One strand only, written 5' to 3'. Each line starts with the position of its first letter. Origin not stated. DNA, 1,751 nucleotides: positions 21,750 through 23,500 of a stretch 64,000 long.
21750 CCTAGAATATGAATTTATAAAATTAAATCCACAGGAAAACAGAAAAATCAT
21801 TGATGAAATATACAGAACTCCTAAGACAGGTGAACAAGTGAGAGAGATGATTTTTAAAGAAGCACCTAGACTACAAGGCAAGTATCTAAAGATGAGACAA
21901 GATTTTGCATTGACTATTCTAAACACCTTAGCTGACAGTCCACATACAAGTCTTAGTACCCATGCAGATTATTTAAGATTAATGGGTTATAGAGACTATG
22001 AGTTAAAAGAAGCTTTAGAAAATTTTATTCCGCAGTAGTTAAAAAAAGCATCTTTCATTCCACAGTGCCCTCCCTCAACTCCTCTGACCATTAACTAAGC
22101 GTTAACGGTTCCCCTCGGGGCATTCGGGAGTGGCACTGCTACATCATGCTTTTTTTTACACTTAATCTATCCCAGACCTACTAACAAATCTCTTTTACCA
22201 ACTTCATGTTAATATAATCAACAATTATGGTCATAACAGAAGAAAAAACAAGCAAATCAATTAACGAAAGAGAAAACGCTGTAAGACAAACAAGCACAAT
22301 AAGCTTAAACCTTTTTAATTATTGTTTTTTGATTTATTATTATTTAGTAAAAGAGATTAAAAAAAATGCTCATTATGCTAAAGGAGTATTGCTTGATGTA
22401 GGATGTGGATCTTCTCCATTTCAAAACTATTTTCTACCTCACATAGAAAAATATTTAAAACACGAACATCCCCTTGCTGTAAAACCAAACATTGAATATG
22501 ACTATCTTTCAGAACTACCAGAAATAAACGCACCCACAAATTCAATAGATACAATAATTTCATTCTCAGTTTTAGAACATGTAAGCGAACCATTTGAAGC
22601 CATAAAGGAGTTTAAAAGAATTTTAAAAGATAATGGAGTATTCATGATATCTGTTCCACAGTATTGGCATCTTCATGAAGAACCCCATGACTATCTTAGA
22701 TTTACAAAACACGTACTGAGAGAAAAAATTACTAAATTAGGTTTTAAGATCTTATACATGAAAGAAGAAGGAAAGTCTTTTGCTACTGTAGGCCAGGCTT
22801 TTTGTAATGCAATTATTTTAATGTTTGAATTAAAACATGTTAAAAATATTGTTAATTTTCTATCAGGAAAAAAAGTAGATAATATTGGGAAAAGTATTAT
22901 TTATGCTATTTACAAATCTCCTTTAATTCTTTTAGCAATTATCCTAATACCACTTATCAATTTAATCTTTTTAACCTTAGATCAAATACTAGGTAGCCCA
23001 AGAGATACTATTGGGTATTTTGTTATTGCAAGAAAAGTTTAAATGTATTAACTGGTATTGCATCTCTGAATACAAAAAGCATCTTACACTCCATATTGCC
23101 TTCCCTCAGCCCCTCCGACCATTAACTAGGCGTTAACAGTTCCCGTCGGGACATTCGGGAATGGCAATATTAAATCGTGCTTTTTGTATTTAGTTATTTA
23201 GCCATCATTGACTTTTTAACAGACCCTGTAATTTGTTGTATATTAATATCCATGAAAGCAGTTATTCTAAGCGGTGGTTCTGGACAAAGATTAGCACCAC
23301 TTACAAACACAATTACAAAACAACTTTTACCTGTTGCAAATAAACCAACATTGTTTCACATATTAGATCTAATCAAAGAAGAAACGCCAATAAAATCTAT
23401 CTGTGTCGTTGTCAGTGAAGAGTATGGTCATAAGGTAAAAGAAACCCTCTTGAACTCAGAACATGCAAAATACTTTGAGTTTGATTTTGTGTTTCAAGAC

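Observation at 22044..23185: Two copies of a ~110-nt nested-hairpin repeat with compensatory base changes flank a methyltransferase gene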

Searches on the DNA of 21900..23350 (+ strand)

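Call 17: search_rna_families(source=window, start=21900, end=23350, threshold=evalue, max_evalue=10)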
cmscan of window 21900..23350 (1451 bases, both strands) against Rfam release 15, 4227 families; matches with E-value up to 10: 4.
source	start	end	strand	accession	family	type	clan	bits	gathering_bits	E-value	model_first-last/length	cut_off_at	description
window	22943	23010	-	RF03788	MIR5304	Gene; miRNA;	-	15.7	75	6.5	1-80/80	no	MIR5304 microRNA precursor family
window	22104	22164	+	RF00519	suhB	Gene; sRNA;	CL00108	14.2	41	8.1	1-77/77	no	Makes More Granules Regulator RNA (mmgR)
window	23027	23083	+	RF02111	IS009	Gene;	-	13.3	117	2.4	1-199/199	no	IS009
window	22584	22706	+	RF01673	PhrS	Gene; sRNA;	-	12.5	37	2.4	1-212/212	no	PhrS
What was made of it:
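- On Any Rfam RNA family: At the element the E-values are 2.4 or worse (call 17).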

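Call 25: search_dna_similar(query=window:23066-23193:+, collection=plasmids, mode=distant, max_evalue=0.01)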
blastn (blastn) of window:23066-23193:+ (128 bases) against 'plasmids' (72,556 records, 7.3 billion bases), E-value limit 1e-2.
No match.

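Call 26: search_dna_similar(query=window:23066-23193:+, collection=phages, mode=distant, max_evalue=0.01)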
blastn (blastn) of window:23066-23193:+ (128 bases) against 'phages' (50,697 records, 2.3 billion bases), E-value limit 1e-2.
No match.
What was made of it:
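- Tried and rejected: BLAST against plasmids and phages: no match (calls 25, 26).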

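Call 54: build_rna_model(alignment_id=A5, structure=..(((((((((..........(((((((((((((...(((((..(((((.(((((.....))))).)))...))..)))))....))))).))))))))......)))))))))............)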
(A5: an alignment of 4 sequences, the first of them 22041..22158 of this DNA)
Model R1 built from alignment A5 (4 sequences, 126 columns); structure: as given.
model positions 117; base pairs 37; branch points 0; effective number of sequences 1.14; information 0.59 bits per position. Calibrated on 0.2 Mb of random sequence (short: E-values are rough).
structure used (alignment columns):
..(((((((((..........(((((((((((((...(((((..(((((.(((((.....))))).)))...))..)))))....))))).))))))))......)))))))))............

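Call 55: search_with_rna_model(model_id=R1, sources=[window, L004, L005, L006, L009, L011, L012, L015, L016, L018, L019, L020, L021, L022, L023], max_evalue=10, make_alignment=true)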
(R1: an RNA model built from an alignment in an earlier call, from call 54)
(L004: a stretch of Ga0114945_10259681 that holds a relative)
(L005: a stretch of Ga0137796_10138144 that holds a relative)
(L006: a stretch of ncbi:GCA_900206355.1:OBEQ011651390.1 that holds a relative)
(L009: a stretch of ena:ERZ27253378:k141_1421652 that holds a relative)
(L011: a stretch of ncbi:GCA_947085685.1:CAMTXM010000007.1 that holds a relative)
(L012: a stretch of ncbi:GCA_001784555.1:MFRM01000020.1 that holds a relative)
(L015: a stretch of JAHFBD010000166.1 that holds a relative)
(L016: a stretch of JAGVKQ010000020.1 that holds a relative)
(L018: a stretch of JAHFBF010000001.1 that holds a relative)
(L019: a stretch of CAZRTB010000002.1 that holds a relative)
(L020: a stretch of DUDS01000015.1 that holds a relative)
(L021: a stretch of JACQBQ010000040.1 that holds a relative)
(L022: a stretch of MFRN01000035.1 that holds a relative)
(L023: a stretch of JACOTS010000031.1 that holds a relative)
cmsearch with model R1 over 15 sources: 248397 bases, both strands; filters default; matches with E-value up to 10: 7.
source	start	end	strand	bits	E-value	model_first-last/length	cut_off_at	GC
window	23073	23189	+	130.6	1.1e-34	1-117/117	no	0.45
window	22042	22158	+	129.7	2e-34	1-117/117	no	0.47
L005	858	972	+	120.1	1.4e-31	1-117/117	no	0.52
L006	849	963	+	112.1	3.1e-29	1-117/117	no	0.46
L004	944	1017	+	67.3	4.4e-16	1-75/117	3'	0.55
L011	9856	9963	+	66.3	9e-16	1-117/117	no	0.48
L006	847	960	-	19.8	0.041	1-117/117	no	0.46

Alignment A6: 7 matches aligned to the model, 128 columns, each read 5' to 3' on its own strand. Consensus structure (alignment columns), stored with it:
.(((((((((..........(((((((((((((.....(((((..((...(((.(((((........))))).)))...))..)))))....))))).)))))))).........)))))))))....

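Call 56: search_with_rna_model(model_id=R1, sources=[window, L004, L005, L006, L011], max_evalue=0.000001, make_alignment=true, show_alignments=6)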
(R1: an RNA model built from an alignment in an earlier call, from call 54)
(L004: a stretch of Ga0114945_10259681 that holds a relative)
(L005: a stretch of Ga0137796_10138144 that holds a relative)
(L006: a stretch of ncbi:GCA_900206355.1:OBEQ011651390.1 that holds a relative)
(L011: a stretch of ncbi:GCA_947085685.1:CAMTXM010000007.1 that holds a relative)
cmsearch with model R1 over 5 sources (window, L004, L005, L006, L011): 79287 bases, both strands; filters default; matches with E-value up to 0.000001: 6.
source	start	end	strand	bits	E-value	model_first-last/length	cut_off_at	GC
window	23073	23189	+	130.6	3.6e-35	1-117/117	no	0.45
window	22042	22158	+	129.7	6.5e-35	1-117/117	no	0.47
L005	858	972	+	120.1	4.3e-32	1-117/117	no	0.52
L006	849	963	+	112.1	9.8e-30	1-117/117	no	0.46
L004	944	1017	+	67.3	1.4e-16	1-75/117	3'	0.55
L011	9856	9963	+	66.3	2.9e-16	1-117/117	no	0.48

Alignment A7: 6 matches aligned to the model, 120 columns, each read 5' to 3' on its own strand. Consensus structure (alignment columns), stored with it:
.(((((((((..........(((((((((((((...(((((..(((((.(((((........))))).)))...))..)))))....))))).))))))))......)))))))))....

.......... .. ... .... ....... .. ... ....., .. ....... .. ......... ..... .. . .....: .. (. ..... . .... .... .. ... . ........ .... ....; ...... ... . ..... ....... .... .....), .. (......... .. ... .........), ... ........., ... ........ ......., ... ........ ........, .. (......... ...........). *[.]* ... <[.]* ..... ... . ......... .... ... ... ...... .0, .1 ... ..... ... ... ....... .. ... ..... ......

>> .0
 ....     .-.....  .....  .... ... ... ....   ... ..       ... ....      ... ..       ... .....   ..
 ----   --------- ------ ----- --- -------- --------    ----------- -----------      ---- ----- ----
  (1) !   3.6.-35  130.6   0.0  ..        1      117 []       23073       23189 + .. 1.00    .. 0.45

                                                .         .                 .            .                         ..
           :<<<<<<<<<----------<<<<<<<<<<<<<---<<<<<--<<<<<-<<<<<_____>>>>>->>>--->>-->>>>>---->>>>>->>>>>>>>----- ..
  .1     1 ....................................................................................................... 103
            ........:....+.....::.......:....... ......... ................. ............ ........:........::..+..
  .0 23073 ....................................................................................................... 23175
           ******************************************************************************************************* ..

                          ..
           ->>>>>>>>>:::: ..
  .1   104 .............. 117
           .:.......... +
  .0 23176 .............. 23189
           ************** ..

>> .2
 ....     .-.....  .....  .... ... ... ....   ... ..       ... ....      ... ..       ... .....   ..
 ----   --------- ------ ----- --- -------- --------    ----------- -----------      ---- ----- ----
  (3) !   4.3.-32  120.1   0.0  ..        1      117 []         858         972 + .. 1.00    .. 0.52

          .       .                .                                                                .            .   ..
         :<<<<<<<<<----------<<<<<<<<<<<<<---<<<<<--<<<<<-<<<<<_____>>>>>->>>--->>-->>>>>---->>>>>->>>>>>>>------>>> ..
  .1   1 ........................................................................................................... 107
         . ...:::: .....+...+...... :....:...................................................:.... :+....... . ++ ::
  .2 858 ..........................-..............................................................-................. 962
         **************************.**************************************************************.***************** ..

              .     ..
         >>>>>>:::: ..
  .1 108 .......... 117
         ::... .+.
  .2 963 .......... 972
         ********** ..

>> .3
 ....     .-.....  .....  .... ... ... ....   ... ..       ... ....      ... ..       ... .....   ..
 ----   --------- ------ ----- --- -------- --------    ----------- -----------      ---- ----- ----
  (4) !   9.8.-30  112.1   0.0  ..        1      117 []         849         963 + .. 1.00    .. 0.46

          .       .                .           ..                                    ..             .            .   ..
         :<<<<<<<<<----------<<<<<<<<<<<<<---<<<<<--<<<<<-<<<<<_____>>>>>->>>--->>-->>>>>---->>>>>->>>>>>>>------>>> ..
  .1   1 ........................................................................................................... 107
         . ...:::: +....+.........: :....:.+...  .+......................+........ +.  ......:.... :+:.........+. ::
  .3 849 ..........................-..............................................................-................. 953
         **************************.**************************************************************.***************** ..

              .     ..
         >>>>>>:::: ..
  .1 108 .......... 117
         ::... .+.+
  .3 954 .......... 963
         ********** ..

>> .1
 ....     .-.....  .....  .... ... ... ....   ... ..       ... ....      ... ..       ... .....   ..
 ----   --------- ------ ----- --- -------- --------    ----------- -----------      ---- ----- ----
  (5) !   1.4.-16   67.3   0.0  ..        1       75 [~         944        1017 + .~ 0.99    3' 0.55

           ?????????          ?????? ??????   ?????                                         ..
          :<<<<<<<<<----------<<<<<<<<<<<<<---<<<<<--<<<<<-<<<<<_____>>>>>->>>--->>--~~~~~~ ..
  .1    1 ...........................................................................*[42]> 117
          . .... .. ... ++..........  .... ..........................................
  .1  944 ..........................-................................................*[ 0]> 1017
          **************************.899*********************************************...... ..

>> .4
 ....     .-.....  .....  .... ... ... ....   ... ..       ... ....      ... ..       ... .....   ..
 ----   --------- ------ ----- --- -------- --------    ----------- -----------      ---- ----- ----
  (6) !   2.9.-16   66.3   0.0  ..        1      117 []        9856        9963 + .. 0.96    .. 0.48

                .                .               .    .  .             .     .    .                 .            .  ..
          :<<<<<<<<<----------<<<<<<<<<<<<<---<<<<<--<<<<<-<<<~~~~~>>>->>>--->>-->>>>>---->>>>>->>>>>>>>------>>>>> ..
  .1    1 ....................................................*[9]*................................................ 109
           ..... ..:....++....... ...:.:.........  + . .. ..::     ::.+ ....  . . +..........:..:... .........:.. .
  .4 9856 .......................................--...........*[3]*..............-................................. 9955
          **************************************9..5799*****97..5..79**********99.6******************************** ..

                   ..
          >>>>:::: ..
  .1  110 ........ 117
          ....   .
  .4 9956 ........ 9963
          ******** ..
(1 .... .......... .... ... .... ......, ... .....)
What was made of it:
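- CM scores are 66-131 bits (calls 55, 56).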

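Call 65: search_with_rna_model(model_id=R1, sources=[L070, L071, L072, L073, L074, L075, L013, L014, L017, L010], max_evalue=10)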
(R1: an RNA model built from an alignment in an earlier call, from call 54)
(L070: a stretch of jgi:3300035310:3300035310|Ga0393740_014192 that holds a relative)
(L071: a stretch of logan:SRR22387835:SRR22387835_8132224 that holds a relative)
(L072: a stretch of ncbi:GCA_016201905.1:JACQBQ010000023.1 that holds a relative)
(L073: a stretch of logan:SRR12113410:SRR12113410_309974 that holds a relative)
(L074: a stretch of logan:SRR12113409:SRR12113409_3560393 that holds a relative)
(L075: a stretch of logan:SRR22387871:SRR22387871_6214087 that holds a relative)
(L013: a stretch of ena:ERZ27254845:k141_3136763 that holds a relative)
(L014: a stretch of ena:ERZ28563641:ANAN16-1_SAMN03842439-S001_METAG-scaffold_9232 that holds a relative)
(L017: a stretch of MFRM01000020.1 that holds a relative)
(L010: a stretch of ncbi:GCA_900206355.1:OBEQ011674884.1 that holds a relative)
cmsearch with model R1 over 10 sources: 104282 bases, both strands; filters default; matches with E-value up to 10: 0.
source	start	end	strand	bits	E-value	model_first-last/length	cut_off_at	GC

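Call 71: search_rna_families(sources=[L005, L006, L004], threshold=evalue, max_evalue=1)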
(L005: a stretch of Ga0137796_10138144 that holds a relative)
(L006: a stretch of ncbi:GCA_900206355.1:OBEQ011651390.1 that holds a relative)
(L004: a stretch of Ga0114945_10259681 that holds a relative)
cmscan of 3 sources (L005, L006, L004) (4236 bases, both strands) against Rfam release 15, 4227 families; matches with E-value up to 1: 0.
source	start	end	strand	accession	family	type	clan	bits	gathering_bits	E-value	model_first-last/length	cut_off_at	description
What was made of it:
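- On Any Rfam RNA family: L004-L006 give nothing (call 71).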

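Call 76: search_with_rna_model(model_id=R1, sources=[L076, L077, L078], max_evalue=10, filters=off)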
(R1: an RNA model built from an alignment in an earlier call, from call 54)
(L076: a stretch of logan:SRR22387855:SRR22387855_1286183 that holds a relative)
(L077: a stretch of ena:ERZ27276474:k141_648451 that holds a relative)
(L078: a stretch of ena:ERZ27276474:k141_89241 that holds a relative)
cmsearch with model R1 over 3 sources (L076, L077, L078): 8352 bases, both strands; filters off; matches with E-value up to 10: 27.
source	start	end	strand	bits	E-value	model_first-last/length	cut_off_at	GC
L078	733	827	+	14.3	0.06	1-117/117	no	0.33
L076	1355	1426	-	13.5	0.099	1-117/117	no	0.28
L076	906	952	-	11.2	0.48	1-117/117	no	0.23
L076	652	705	-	9.8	1.2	1-117/117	no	0.26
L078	702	745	-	9.4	1.6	1-117/117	no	0.23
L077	1965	2009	-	9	2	1-117/117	no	0.27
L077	638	713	+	9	2.1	1-117/117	no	0.3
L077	1113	1188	-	9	2.2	1-117/117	no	0.21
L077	1492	1580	-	8.6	2.7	1-117/117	no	0.34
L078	1119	1177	-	8.3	3.5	1-117/117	no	0.24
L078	479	560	+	8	4.1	1-117/117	no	0.33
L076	4048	4117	-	7.8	4.7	1-117/117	no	0.3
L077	999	1025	+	7.8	4.8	1-117/117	no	0.33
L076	910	954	+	7.6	5.4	1-117/117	no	0.24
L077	1164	1191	+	7.5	5.9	1-117/117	no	0.14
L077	631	711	-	7.5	5.9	1-117/117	no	0.28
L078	4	56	+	7.5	6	1-117/117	no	0.28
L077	1235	1298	+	7.4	6.2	1-117/117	no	0.31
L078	1197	1237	-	7.4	6.3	1-117/117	no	0.49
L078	370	432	-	7.2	7.2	1-117/117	no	0.38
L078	1540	1595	+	7.1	7.8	1-117/117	no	0.29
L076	450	525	+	7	7.9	1-117/117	no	0.34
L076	2982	3043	+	7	7.9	1-117/117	no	0.27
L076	414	444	+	7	8.2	1-117/117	no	0.19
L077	556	607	-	7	8.4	1-117/117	no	0.27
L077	564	613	+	6.8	9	1-117/117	no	0.28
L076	1358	1431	+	6.8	9.2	1-117/117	no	0.26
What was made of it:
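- No further copy was found in the 64-kb window or in about 361 kb of related Melainabacteria loci (calls 55, 65, 76).
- Tried and rejected: CM search of MTase-ortholog and nuoC-ortholog loci for further copies: none beyond those already found by BLAST (calls 55, 65, 76).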

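Call 78: search_rna_families(sources=[L077, L011], threshold=evalue, max_evalue=0.1)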
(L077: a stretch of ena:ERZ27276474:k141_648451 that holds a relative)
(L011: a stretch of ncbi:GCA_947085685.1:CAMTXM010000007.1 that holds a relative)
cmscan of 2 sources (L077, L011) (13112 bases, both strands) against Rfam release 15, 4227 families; matches with E-value up to 0.1: 0.
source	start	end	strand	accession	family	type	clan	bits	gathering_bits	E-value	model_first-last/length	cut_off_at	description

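Call 82: search_with_rna_model(model_id=R1, sources=[L079, L080, L081, L082, L083, L084, L085, L086, L087, L088, L089, L090, L091, L092, L093, L094, L095, L096, L097, L098, L099, L100, L101, L102, L103, L104, L105, L106], max_evalue=1)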
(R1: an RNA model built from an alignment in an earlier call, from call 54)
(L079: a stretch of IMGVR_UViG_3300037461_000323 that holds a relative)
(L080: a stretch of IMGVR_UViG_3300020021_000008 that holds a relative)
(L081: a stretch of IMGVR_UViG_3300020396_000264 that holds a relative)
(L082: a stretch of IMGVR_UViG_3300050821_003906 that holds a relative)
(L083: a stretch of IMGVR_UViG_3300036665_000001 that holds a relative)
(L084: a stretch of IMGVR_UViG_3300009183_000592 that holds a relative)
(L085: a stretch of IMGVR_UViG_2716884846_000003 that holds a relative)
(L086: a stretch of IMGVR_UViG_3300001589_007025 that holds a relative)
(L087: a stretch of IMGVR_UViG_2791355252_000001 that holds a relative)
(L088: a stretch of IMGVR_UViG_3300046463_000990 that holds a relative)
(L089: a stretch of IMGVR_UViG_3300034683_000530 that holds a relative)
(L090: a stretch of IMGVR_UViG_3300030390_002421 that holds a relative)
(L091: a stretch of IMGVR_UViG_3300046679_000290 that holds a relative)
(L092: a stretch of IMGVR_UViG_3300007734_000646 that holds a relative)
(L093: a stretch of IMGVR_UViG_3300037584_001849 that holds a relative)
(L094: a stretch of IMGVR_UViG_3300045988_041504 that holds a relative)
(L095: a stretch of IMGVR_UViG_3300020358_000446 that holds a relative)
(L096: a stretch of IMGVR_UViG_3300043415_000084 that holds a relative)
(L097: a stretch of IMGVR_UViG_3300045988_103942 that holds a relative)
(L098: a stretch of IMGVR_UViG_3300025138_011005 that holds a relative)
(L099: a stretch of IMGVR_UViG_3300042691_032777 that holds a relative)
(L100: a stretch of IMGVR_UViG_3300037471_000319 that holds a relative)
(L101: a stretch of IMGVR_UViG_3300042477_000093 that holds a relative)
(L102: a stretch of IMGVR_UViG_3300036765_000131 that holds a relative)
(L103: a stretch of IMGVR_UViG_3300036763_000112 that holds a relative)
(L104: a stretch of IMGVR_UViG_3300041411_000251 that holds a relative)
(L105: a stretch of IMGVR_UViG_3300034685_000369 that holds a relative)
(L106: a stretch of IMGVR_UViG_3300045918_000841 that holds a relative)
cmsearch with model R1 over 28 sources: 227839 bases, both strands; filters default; matches with E-value up to 1: 0.
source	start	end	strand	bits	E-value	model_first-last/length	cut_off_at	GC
